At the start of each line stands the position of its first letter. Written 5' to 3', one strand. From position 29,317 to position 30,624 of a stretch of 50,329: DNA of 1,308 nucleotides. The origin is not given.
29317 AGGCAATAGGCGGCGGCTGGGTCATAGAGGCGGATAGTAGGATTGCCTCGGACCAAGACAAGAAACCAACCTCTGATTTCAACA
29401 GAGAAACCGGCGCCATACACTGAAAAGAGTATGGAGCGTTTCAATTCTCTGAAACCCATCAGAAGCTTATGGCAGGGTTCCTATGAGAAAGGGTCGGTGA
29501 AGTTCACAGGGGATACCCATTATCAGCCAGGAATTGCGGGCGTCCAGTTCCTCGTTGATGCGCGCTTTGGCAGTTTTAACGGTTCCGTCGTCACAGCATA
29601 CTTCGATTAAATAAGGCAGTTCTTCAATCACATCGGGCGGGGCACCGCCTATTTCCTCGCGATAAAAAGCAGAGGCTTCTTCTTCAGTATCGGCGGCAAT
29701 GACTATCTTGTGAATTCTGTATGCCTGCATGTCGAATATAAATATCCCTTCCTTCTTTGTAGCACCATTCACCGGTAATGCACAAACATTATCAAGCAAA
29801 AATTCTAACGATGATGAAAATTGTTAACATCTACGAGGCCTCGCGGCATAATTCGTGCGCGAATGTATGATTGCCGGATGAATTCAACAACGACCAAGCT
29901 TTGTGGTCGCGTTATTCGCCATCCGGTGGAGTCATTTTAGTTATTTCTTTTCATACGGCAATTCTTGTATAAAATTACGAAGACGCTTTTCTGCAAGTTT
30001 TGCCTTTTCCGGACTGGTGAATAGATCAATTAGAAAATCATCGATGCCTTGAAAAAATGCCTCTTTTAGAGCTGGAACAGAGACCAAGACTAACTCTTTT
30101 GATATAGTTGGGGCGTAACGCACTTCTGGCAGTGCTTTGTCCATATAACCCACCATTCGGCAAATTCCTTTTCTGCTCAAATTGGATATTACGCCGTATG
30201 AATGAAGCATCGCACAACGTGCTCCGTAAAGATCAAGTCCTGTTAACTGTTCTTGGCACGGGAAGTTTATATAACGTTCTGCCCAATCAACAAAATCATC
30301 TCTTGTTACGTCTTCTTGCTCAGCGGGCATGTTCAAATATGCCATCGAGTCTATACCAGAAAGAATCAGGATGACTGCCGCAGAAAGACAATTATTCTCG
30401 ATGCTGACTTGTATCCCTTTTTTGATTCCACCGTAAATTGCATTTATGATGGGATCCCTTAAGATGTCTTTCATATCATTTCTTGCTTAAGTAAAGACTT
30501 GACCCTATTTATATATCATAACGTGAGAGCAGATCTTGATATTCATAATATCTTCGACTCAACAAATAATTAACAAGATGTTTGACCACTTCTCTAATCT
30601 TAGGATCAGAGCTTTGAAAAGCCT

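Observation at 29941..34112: AT-rich, translationally coupled minus-strand cassette of unrecognisable proteins (243 aa, 964 aa, 177 aa, possibly plus 110 aa): best candidate for an undescribed system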

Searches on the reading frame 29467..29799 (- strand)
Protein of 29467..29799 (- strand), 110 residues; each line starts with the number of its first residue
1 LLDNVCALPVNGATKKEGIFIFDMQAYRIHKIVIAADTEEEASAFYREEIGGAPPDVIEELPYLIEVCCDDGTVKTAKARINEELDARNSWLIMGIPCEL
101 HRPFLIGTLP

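Call 3: search_protein_families(library=pfam, proteins=[window:29467-29799:-], max_evalue=1)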
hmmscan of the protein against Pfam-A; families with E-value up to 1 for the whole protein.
window:29467-29799:- (110 aa): 2 families
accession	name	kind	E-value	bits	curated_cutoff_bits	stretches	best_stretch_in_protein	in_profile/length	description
PF18698.7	HisK_sensor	-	0.0068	17.2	27.3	1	30-99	41-110/126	Histidine kinase sensor domain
PF23685.1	YtiC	-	0.23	12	27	0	18-38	5-27/33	YtiC-like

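Call 4: search_protein_families(library=padloc, proteins=[window:29467-29799:-], max_evalue=1)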
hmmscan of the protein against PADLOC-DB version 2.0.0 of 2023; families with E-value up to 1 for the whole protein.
window:29467-29799:- (110 aa): 0 families

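Call 5: search_protein_families(library=ncbifam, proteins=[window:29467-29799:-], max_evalue=1)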
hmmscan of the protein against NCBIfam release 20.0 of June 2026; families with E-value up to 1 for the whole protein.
window:29467-29799:- (110 aa): 1 family
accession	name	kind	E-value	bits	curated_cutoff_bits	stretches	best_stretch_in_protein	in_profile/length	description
NF033153.2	phage_ICD_like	subfamily_domain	0.06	13.4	25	1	26-42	14-30/48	host cell division inhibitor Icd-like protein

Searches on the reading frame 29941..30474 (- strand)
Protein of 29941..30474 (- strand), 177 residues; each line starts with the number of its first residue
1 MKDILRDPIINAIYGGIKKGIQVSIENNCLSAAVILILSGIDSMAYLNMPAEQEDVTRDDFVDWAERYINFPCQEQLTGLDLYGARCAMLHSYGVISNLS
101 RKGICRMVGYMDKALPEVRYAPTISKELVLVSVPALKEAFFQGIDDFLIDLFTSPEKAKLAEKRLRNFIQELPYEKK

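Call 3: search_protein_families(library=pfam, proteins=[window:29941-30474:-], max_evalue=1)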
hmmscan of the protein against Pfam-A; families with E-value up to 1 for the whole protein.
window:29941-30474:- (177 aa): 0 families

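Call 4: search_protein_families(library=padloc, proteins=[window:29941-30474:-], max_evalue=1)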
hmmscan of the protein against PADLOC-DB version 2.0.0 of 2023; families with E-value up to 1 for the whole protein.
window:29941-30474:- (177 aa): 0 families

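Call 5: search_protein_families(library=ncbifam, proteins=[window:29941-30474:-], max_evalue=1)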
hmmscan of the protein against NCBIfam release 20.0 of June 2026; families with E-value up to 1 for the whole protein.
window:29941-30474:- (177 aa): 0 families

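Call 8: search_solved_structures(query=window:29941-30474:-, max_evalue=10)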
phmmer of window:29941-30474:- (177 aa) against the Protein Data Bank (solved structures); distinct sequences matched with E-value up to 10: 3.
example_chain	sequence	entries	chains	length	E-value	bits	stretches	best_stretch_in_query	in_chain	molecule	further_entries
1aut_C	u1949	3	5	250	0.58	13.5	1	76-122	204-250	ACTIVATED PROTEIN C | Vitamin K-dependent protein C heavy chain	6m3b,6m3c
1k68_A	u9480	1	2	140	1.1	12.6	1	21-62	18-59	Phytochrome Response Regulator RcpA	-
7osu_A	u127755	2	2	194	1.6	12.1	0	136-174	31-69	sTIM11noCys-SB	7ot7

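Call 15: find_homologous_proteins(query=window:29941-30474:-, max_evalue=0.001)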
Query window:29941-30474:- (177 aa): 344 proteins with E <= 0.001 among 368 candidates; the best 120 are listed.
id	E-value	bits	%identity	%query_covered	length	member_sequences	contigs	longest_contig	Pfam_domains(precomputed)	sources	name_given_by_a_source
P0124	4.4e-112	390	100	100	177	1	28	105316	-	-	-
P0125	1.2e-84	301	74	98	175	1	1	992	-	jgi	jgi:hypothetical protein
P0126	1.9e-84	300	73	100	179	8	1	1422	-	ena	-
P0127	3.0e-84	299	72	100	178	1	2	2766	-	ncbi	-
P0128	9.2e-84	298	73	99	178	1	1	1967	-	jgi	jgi:hypothetical protein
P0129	4.9e-83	295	74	98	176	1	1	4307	-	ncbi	-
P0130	1.0e-82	294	72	100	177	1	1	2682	-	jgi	jgi:hypothetical protein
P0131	6.4e-81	288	71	100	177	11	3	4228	-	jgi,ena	jgi:hypothetical protein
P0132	9.0e-80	285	73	98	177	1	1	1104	-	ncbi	-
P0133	2.7e-78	280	70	99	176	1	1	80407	-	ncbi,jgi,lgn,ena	ncbi:MAG: hypothetical protein WC486_00390 [Candidatus Omnitrophota bacterium]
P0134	1.1e-77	278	70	97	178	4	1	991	-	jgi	jgi:hypothetical protein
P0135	1.1e-77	278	71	100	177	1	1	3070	-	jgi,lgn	jgi:hypothetical protein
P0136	1.2e-77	278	71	97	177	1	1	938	-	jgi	jgi:hypothetical protein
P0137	2.6e-77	277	70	99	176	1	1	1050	-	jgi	jgi:hypothetical protein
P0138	2.7e-77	277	65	100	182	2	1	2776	-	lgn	-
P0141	1.4e-76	274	68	96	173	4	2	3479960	-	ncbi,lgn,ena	-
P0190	4.0e-73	263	63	99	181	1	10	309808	-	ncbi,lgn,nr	ncbi:MAG: hypothetical protein GDA67_01185 [Nitrospira sp. CR1.3]|nr:hypothetical protein [Nitrospir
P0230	1.8e-69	251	62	100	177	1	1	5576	-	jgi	-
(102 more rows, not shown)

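Call 36: find_encoding_contigs(protein=P0230, flank=6000, max_places=3)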
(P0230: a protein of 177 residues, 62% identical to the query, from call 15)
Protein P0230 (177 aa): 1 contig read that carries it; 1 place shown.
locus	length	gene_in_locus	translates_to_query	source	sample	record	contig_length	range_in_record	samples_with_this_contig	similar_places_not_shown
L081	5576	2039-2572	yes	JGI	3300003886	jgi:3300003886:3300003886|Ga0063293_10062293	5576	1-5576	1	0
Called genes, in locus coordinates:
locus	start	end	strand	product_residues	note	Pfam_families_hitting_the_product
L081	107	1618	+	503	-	-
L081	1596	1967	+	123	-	PF04266:ASCH (weak)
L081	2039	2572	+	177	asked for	-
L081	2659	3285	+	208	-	-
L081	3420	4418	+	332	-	-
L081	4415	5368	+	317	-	PF13650:Asp_protease_2, PF13975:gag-asp_proteas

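Call 37: find_encoding_contigs(protein=P0141, flank=6000, max_places=3)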
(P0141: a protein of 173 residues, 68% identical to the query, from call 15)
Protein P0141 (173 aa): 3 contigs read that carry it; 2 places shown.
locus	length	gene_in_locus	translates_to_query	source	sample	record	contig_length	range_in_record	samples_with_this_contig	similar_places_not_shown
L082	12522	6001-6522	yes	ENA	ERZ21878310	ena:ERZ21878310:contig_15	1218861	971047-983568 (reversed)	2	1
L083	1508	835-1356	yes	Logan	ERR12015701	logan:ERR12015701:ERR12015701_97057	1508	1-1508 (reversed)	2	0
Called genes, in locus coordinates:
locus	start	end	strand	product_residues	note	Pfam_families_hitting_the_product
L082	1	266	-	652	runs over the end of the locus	PF00724:Oxidored_FMN, PF00890:FAD_binding_2 (weak), PF01134:GIDA (weak), PF01266:DAO (weak), PF07992:Pyr_redox_2, PF12831:FAD_oxidored, PF13450:NAD_binding_8, PF00070:Pyr_redox, +5 more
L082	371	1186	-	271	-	PF00106:adh_short, PF08659:KR, PF13561:adh_short_C2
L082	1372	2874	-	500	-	PF11794:HpaB_N, PF03241:HpaB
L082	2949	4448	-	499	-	PF11794:HpaB_N, PF03241:HpaB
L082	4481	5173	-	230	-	PF00440:TetR_N, PF08359:TetR_C_4 (weak), PF17932:TetR_C_24 (weak)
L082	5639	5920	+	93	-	-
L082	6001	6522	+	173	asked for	-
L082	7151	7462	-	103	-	PF27236:AF_0334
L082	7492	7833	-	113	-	PF00085:Thioredoxin, PF13098:Thioredoxin_2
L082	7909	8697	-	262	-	PF00106:adh_short, PF08659:KR (weak), PF13561:adh_short_C2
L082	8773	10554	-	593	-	PF00135:COesterase, PF20434:BD-FAE (weak), PF07859:Abhydrolase_3, PF00135:COesterase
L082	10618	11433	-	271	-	PF01210:NAD_Gly3P_dh_N (faint), PF01488:Shikimate_DH (faint), PF03807:F420_oxidored, PF14748:P5CR_dimer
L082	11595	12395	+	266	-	PF02230:Abhydrolase_2 (faint), PF12146:Hydrolase_4, PF00561:Abhydrolase_1, PF12697:Abhydrolase_6, PF00561:Abhydrolase_1 (weak), PF08386:Abhydrolase_4 (faint)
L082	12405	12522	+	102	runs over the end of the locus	PF02325:CCB3_YggT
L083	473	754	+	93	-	-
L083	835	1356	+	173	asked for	-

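Call 38: find_encoding_contigs(protein=P0190, flank=6000, max_places=3)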
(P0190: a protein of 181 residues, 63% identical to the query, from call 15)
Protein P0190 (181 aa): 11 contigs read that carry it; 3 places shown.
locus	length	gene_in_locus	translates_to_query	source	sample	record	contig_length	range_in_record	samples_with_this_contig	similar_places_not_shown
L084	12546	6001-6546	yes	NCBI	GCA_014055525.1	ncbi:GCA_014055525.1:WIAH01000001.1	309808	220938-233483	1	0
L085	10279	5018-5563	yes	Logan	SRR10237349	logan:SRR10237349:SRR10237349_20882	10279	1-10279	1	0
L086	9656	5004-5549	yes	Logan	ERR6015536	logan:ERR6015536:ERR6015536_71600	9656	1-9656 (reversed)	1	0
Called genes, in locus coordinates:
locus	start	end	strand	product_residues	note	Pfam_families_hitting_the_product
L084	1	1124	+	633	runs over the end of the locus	PF13667:ThiC-associated, PF01964:ThiC_Rad_SAM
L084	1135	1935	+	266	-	PF01946:Thi4, PF00890:FAD_binding_2 (weak), PF01266:DAO (weak), PF01494:FAD_binding_3 (weak), PF03486:HI0933_like (weak), PF07992:Pyr_redox_2 (weak), PF12831:FAD_oxidored, PF13450:NAD_binding_8 (weak)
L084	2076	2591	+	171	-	PF13429:TPR_15 (faint), PF17874:TPR_MalT (faint), PF00515:TPR_1 (weak), PF13424:TPR_12, PF00515:TPR_1, PF07719:TPR_2 (weak), PF13176:TPR_7 (weak), PF13414:TPR_11, +9 more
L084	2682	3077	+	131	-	-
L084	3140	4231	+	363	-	PF01571:GCV_T, PF08669:GCV_T_C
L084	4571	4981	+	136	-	PF13495:Phage_int_SAM_4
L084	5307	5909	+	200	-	-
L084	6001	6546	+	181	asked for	-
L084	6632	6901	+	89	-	PF04365:BrnT_toxin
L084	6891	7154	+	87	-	-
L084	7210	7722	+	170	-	-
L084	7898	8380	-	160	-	-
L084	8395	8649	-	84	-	PF26604:CBU_0592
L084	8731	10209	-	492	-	PF16655:PhoD_N, PF09423:PhoD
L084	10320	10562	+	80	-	-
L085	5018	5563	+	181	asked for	-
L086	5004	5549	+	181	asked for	-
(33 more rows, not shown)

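Call 69: search_protein_families(library=pfam, alignment_id=A5, max_evalue=1)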
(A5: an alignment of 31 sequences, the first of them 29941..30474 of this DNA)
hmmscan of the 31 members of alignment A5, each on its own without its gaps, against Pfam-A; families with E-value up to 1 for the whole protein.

A. member 1, window:29941-30474:- (177 aa): 0 families

B. families by the number of members that match (of 31 scanned): 4 families
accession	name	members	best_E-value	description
PF11447.13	DUF3201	3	0.016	Protein of unknown function (DUF3201)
PF04367.18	DUF502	1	0.033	Protein of unknown function (DUF502)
PF24669.2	Ddi2_HDD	1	0.1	Ddi2 HDD domain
PF21787.3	TNP-like_RNaseH_N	1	0.19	TNP-like, RNase H N-terminal domain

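Call 70: search_solved_structures(query=A5, max_evalue=10, show_alignments=1)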
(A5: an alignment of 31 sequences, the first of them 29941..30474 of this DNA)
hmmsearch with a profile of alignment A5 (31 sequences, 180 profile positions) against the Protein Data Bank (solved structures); distinct sequences matched with E-value up to 10: 0.
